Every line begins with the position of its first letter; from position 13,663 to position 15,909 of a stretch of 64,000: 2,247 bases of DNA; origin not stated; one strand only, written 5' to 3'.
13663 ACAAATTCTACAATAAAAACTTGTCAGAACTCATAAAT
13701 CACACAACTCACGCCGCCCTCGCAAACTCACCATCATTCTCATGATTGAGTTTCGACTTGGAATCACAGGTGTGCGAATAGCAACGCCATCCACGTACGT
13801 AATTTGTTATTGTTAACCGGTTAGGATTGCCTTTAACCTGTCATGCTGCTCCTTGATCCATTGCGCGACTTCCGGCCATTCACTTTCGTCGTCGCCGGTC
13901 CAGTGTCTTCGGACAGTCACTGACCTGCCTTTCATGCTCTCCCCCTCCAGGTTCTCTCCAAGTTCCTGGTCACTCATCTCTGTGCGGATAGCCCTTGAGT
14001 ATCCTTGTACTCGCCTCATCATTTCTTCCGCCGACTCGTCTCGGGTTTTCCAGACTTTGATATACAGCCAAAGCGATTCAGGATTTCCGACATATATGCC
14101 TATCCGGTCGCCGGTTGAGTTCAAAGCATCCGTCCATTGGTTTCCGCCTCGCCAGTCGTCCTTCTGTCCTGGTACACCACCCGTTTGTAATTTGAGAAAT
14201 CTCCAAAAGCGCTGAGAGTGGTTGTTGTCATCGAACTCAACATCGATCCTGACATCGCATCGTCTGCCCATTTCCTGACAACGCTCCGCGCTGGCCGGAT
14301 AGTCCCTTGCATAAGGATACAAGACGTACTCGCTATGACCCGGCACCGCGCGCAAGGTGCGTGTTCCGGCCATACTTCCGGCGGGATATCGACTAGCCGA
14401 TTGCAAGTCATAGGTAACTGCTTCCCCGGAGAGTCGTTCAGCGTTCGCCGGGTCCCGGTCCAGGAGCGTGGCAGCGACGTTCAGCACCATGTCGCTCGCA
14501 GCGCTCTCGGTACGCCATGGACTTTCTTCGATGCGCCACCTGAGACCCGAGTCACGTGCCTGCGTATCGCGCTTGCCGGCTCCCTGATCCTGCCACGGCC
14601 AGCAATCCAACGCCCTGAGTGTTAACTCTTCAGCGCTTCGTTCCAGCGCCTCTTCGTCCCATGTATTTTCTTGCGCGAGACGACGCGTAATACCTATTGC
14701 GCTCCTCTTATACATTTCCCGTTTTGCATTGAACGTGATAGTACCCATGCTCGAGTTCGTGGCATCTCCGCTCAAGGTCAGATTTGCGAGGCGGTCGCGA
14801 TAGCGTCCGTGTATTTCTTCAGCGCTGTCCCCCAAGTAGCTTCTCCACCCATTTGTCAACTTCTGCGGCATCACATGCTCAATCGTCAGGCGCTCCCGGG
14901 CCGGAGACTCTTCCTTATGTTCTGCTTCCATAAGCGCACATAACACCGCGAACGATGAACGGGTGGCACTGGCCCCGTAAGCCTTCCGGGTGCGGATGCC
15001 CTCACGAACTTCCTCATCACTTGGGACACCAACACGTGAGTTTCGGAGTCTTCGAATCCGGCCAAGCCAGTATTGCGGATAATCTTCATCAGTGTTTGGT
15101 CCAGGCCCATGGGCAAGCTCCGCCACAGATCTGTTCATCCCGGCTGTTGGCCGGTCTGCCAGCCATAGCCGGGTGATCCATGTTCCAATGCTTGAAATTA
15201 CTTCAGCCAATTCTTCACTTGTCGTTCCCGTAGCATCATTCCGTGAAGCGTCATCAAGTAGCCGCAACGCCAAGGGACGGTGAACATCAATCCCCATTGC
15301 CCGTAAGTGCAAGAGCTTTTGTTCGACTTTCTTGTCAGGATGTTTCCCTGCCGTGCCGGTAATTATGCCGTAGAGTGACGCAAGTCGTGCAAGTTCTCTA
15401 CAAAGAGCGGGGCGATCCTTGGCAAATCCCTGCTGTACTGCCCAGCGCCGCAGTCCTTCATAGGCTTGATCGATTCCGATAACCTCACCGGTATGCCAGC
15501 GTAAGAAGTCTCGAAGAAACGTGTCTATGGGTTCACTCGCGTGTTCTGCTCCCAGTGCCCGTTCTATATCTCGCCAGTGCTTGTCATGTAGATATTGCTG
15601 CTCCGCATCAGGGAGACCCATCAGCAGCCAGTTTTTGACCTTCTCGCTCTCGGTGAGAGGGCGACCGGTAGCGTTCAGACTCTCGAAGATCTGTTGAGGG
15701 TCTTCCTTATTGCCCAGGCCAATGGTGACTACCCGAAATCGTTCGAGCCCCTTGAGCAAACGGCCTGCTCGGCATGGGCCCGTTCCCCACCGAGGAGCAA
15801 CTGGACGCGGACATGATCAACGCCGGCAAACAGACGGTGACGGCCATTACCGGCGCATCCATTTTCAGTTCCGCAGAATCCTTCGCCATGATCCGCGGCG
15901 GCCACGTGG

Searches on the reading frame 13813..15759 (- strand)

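Call 3: search_protein_families(library=pfam, proteins=[window:13813-15759:-], max_evalue=0.01)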
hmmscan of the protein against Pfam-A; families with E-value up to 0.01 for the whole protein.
window:13813-15759:- (648 aa): 2 families
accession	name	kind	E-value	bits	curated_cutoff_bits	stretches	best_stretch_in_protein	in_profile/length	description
PF07510.16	GmrSD_C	-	2.2e-22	79.9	23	1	246-380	2-136/138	GmrSD restriction endonucleases, C-terminal domain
PF03235.19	GmrSD_N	-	2.5e-05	24.9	33.2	1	9-46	159-199/199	GmrSD restriction endonuclease, N-terminal domain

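Call 4: search_protein_families(library=padloc, proteins=[window:13813-15759:-], max_evalue=0.01)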
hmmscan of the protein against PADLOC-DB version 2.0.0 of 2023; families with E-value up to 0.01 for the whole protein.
window:13813-15759:- (648 aa): 26 families (the best 25 are shown)
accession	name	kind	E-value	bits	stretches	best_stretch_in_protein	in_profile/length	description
PDLC02693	Orf5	-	1.1e-65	220.7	1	6-387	172-542/543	Orf5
PDLC04157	HEC-06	-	7.7e-32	108.6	1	6-388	194-556/558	-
PDLC02702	Orf5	-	3.9e-28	96.6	1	9-389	168-543/543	Orf5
PDLC04155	HEC-06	-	9.1e-27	91.7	1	6-389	198-560/562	-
PDLC04154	HEC-06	-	3.6e-26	90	2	272-389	452-566/569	-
PDLC02687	Orf5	-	1.3e-20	71.6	1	10-371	199-542/543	Orf5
PDLC02700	Orf5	-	4.6e-17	59.9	1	245-387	406-555/555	Orf5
PDLC02695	Orf5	-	7.6e-17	58.9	1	289-384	510-598/601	Orf5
PDLC02701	Orf5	-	3.1e-13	47.1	1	277-381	491-588/596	Orf5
PDLC02691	Orf5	-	8.1e-13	45.8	2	278-387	469-579/579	Orf5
PDLC02792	SspE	-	1.8e-11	41.2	1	288-351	637-696/771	SspE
PDLC02692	Orf5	-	5.3e-11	39.9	1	10-386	178-555/558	Orf5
PDLC02690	Orf5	-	4.8e-08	30.3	1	288-387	428-529/531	Orf5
PDLC02783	SspE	-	1.6e-07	28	1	289-352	660-718/793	SspE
PDLC02698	Orf5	-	2.5e-07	27.8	1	266-373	444-557/573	Orf5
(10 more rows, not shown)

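Call 7: search_protein_families(library=ncbifam, proteins=[window:13813-15759:-], max_evalue=0.01)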
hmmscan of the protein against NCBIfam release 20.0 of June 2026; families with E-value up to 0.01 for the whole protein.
window:13813-15759:- (648 aa): 0 families
